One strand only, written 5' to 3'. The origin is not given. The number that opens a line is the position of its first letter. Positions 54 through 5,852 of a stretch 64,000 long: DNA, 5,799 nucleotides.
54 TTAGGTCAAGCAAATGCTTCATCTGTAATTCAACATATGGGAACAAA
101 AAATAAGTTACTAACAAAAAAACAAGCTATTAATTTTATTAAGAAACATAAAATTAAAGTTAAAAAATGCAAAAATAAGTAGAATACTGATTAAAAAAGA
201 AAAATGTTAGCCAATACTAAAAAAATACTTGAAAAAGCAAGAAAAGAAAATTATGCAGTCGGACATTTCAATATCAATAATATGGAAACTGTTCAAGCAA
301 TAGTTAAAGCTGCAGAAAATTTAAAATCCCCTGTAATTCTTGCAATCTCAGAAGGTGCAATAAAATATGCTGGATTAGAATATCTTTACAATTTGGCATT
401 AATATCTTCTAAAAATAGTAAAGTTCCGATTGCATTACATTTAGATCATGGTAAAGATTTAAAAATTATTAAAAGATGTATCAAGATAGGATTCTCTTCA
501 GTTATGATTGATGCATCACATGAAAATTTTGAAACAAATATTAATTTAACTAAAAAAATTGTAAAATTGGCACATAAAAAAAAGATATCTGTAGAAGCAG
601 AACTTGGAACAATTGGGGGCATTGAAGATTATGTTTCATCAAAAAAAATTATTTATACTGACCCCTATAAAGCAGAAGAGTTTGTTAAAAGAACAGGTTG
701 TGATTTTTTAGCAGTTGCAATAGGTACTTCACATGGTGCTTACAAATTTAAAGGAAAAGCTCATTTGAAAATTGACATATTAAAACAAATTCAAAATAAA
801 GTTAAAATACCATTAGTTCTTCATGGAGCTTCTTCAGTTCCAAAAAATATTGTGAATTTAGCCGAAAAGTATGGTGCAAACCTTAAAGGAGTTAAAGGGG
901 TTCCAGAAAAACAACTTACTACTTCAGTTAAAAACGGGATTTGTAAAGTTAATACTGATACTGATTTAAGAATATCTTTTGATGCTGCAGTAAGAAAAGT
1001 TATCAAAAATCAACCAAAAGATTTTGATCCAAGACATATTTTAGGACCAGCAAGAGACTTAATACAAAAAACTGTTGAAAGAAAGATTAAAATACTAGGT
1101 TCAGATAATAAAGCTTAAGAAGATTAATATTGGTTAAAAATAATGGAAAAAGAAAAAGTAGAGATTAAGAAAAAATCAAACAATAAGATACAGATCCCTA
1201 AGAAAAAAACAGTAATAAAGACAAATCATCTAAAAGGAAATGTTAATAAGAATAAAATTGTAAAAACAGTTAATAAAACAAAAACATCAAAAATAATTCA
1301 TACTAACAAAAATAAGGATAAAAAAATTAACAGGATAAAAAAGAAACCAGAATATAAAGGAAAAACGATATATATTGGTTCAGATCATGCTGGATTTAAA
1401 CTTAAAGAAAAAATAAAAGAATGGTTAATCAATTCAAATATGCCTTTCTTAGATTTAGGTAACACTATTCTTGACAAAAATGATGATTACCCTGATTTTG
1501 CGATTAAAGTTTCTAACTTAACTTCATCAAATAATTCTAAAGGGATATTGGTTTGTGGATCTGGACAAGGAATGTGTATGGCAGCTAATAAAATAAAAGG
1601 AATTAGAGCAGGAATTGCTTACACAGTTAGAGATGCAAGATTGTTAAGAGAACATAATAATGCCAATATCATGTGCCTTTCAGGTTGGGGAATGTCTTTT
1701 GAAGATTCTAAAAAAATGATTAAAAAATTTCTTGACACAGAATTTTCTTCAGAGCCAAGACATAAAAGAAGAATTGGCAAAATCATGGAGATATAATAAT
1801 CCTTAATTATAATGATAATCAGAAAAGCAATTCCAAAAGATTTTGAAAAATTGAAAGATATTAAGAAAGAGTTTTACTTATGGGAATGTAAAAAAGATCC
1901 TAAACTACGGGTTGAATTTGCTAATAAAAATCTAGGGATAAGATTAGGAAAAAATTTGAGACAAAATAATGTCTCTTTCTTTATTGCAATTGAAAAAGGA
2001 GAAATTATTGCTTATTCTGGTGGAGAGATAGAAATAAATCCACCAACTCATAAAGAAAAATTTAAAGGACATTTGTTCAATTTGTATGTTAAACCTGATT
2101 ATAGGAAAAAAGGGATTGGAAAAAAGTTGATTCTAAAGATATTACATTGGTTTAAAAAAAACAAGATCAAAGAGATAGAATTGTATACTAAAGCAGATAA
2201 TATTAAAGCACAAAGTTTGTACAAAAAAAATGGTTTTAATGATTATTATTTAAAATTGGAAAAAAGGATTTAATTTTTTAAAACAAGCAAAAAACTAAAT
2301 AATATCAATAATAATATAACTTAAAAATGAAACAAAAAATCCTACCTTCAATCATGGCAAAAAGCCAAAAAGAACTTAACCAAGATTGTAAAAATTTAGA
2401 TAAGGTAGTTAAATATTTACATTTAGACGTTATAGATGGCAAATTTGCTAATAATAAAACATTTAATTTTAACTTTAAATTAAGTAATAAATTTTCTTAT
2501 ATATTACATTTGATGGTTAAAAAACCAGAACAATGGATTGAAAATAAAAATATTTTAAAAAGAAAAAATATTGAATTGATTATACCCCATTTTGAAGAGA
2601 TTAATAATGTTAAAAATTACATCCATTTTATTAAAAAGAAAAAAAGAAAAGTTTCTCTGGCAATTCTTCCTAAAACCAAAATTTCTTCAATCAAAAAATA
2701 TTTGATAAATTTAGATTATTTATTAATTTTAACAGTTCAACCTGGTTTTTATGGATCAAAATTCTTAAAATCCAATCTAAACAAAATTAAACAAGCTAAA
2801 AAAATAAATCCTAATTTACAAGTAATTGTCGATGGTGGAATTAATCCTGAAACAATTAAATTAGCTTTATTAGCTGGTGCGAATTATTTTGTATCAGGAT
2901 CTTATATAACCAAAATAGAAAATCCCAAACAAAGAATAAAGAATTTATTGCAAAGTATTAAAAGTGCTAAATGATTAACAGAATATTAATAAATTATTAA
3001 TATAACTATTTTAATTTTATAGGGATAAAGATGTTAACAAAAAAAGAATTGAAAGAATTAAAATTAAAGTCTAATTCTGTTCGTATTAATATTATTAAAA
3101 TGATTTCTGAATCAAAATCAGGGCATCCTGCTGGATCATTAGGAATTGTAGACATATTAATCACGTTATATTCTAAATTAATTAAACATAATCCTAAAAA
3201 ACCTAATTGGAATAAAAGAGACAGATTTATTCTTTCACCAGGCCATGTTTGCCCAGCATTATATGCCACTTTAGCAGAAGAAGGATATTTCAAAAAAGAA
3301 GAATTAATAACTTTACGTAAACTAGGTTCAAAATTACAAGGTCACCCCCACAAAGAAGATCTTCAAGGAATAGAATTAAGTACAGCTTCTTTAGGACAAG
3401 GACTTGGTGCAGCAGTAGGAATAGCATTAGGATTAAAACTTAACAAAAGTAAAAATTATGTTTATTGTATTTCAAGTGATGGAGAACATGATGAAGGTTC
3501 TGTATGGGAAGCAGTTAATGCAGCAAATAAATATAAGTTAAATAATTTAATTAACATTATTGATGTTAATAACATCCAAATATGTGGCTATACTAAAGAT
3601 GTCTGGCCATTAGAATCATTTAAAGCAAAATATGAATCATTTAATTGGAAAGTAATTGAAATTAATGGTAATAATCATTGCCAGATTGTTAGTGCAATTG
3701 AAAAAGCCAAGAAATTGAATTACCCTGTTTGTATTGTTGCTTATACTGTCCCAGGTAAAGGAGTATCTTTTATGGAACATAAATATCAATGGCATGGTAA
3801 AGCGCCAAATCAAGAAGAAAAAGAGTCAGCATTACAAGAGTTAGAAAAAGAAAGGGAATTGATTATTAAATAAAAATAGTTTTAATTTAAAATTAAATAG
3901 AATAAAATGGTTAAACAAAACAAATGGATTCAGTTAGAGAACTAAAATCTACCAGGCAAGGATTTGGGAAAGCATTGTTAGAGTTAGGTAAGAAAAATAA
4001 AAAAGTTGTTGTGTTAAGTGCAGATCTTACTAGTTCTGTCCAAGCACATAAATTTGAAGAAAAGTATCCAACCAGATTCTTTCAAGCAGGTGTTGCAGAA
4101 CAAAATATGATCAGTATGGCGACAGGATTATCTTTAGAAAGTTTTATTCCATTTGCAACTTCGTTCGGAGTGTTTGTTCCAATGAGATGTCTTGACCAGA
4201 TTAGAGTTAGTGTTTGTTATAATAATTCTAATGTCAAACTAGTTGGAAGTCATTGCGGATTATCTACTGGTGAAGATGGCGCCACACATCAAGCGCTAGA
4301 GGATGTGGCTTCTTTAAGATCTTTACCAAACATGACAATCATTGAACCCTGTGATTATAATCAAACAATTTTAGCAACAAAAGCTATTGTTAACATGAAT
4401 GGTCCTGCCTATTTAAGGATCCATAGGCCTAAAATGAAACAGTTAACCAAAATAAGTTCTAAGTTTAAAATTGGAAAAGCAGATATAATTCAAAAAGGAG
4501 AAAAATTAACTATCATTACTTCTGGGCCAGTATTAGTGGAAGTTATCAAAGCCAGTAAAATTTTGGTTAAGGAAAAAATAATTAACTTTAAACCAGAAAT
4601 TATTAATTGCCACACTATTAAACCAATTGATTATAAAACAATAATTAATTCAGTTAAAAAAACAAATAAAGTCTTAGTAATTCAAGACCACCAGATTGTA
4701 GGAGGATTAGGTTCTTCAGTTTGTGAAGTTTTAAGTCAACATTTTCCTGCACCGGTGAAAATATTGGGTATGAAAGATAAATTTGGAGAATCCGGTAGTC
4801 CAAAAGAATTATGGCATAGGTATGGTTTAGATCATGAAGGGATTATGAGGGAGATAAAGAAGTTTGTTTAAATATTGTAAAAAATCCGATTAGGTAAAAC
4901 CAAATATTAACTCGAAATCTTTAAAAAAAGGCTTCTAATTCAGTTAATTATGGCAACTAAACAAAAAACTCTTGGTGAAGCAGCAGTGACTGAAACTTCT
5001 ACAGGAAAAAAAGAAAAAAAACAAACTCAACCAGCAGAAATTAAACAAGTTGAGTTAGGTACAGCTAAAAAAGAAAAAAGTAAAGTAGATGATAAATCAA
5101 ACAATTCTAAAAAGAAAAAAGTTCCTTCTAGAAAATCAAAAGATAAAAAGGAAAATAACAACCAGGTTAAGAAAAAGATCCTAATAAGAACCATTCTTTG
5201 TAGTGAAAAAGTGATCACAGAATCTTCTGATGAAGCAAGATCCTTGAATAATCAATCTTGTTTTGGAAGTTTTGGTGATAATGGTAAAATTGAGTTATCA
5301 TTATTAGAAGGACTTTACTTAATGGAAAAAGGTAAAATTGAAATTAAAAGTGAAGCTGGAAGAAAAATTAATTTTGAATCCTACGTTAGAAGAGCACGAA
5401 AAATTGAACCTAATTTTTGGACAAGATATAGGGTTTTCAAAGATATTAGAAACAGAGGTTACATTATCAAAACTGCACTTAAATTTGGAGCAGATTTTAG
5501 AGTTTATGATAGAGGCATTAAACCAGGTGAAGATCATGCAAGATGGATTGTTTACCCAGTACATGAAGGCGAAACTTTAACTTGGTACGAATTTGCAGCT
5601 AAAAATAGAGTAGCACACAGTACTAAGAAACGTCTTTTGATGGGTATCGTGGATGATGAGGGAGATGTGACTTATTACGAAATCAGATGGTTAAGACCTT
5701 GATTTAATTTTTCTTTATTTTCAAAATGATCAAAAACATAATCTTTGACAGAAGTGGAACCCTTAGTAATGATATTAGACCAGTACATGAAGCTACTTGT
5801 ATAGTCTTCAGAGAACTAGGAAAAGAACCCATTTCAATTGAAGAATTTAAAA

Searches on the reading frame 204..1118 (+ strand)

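Call 23: search_protein_families(library=pfam, proteins=[window:204-1118:+], max_evalue=0.001)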
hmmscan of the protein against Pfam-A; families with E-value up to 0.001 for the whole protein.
window:204-1118:+ (304 aa): 1 family
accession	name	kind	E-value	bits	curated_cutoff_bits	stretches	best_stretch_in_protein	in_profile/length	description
PF01116.26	F_bP_aldolase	-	2.4e-105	352.5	25.5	1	4-303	2-277/277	Fructose-bisphosphate aldolase class-II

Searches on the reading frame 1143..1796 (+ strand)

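Call 23: search_protein_families(library=pfam, proteins=[window:1143-1796:+], max_evalue=0.001)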
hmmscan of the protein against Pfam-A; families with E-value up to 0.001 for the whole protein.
window:1143-1796:+ (217 aa): 1 family
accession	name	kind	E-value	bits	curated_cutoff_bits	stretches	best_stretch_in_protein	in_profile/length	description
PF02502.23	LacAB_rpiB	-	6.2e-45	153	24.7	1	76-214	1-138/138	Ribose/Galactose Isomerase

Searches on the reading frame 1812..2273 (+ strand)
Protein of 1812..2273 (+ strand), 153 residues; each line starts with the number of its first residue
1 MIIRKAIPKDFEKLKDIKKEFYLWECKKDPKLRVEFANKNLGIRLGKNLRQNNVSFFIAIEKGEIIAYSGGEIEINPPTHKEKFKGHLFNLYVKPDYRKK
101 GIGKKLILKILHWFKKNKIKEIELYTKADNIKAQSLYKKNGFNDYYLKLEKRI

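Call 23: search_protein_families(library=pfam, proteins=[window:1812-2273:+], max_evalue=0.001)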
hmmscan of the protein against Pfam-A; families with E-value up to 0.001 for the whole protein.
window:1812-2273:+ (153 aa): 7 families
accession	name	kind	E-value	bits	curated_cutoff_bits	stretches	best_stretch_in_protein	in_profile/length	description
PF00583.31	Acetyltransf_1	-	3.7e-20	72.8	20.7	1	39-142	27-116/116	Acetyltransferase (GNAT) family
PF13508.13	Acetyltransf_7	-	5.7e-16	59.1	27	1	54-143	3-83/84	Acetyltransferase (GNAT) domain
PF13673.13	Acetyltransf_10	-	2.6e-12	47.3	23.6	1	47-144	24-109/128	Acetyltransferase (GNAT) domain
PF13420.13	Acetyltransf_4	-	5.3e-08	33.5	24.3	1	3-143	1-135/155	Acetyltransferase (GNAT) domain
PF08445.16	FR47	-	1e-07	32.2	22.1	1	85-145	21-80/86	FR47-like protein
PF13302.13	Acetyltransf_3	-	1.6e-06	29.3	25.4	1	2-143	3-138/138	Acetyltransferase (GNAT) domain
PF17013.11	Acetyltransf_15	-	0.00032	20.6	35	1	87-144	74-138/210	Putative acetyl-transferase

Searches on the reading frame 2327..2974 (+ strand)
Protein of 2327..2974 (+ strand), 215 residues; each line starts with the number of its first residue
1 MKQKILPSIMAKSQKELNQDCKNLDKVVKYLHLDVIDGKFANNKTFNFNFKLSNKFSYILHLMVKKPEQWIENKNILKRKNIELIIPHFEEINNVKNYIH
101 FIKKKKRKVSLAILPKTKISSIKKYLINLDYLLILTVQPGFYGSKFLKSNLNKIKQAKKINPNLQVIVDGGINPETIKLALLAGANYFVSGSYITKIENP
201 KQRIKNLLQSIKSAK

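Call 23: search_protein_families(library=pfam, proteins=[window:2327-2974:+], max_evalue=0.001)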
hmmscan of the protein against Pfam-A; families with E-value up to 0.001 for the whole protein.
window:2327-2974:+ (215 aa): 1 family
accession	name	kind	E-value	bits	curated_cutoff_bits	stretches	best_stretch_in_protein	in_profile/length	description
PF00834.25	Ribul_P_3_epim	-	2.8e-39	135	21.1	1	4-194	1-197/198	Ribulose-phosphate 3 epimerase family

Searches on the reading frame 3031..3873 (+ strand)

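Call 23: search_protein_families(library=pfam, proteins=[window:3031-3873:+], max_evalue=0.001)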
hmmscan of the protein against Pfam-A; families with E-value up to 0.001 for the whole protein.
window:3031-3873:+ (280 aa): 3 families
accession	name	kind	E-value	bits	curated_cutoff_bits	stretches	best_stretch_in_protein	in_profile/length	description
PF00456.26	Transketolase_N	-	5.5e-55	187.1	22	1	15-267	7-271/334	Transketolase, thiamine diphosphate binding domain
PF13292.11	DXP_synthase_N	-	1.2e-12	48.1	21.2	1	6-184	14-175/274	1-deoxy-D-xylulose-5-phosphate synthase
PF00676.26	E1_dh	-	9.5e-06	25.2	22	1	98-228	81-209/300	Dehydrogenase E1 component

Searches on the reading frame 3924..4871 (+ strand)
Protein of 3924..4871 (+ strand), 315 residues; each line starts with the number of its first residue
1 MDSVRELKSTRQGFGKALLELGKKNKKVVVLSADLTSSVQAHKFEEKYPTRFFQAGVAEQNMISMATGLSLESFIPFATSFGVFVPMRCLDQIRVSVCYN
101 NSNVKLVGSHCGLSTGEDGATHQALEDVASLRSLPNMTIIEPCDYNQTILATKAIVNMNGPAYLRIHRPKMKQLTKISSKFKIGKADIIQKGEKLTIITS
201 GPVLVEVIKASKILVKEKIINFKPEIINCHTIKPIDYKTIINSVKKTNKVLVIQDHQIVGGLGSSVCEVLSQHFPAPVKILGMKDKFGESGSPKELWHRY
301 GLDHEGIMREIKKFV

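Call 23: search_protein_families(library=pfam, proteins=[window:3924-4871:+], max_evalue=0.001)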
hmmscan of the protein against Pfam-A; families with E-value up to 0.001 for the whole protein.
window:3924-4871:+ (315 aa): 2 families
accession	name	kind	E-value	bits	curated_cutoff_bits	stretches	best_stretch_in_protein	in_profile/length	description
PF02779.29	Transket_pyr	-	1.6e-40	139.1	27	1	9-171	4-172/174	Transketolase, pyrimidine binding domain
PF02780.25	Transketolase_C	-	1.2e-27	96.7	25.9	1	184-307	1-124/124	Transketolase, C-terminal domain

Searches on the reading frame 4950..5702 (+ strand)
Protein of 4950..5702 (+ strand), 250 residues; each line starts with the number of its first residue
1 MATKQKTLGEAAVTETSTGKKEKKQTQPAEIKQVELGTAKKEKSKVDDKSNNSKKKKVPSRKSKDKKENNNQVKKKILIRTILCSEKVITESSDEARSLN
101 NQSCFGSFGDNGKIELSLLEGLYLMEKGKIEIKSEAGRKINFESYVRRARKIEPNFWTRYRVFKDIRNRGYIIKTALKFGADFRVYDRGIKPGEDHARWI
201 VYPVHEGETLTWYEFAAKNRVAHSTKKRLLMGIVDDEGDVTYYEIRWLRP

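Call 23: search_protein_families(library=pfam, proteins=[window:4950-5702:+], max_evalue=0.001)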
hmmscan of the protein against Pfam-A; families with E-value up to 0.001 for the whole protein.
window:4950-5702:+ (250 aa): 3 families
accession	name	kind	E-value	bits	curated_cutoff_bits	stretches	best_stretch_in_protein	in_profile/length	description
PF01974.23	tRNA_int_endo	-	5.2e-29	100.6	27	1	156-242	1-85/85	tRNA intron endonuclease, catalytic C-terminal domain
PF02778.19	tRNA_int_endo_N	-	1.7e-15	56.7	21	1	83-145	5-66/67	tRNA intron endonuclease, N-terminal domain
PF09631.16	Sen15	-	0.001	19.9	22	0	189-245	30-91/101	Sen15 protein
